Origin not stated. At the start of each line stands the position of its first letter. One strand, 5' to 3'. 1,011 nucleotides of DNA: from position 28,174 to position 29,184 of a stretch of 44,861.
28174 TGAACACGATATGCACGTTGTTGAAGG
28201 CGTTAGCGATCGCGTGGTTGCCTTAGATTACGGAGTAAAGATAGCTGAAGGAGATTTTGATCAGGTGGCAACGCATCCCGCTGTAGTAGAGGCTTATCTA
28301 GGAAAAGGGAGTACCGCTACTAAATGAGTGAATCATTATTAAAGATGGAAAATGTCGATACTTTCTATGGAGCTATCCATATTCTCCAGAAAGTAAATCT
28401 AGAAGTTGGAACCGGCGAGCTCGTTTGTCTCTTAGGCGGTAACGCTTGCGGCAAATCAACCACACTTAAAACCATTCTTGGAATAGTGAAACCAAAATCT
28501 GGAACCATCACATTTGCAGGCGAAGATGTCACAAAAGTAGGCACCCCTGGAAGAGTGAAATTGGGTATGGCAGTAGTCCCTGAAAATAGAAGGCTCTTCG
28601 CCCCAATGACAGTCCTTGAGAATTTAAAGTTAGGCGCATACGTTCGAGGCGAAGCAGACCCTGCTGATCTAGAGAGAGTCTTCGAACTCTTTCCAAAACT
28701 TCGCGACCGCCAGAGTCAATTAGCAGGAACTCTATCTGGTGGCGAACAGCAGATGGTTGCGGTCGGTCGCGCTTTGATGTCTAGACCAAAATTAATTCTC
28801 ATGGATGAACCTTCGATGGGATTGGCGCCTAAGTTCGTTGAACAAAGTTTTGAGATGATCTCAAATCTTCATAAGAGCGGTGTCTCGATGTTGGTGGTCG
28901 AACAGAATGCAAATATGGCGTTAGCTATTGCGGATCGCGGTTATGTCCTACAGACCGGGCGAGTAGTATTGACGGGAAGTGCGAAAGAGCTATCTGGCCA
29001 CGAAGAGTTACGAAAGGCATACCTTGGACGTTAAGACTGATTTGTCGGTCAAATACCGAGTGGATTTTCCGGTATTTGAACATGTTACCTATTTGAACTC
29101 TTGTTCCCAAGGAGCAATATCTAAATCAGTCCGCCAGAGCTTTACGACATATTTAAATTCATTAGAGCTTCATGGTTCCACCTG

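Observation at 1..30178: A ~30 kb regulator-less supercluster that reads as tryptophan uptake -> kynurenine -> anthranilate -> aryl-CoA ring reduction and beta-oxidation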

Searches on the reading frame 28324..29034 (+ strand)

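Call 5: search_protein_families(library=pfam, proteins=[window:28324-29034:+])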
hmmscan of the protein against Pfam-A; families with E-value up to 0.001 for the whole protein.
window:28324-29034:+ (236 aa): 2 families
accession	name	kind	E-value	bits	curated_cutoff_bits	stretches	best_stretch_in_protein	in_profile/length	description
PF00005.33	ABC_tran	-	2.6e-29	103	25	1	21-164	1-136/137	ABC transporter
PF13304.12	AAA_21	-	6.7e-05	23.5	27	0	33-54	1-22/304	AAA domain, putative AbiEii toxin, Type IV TA system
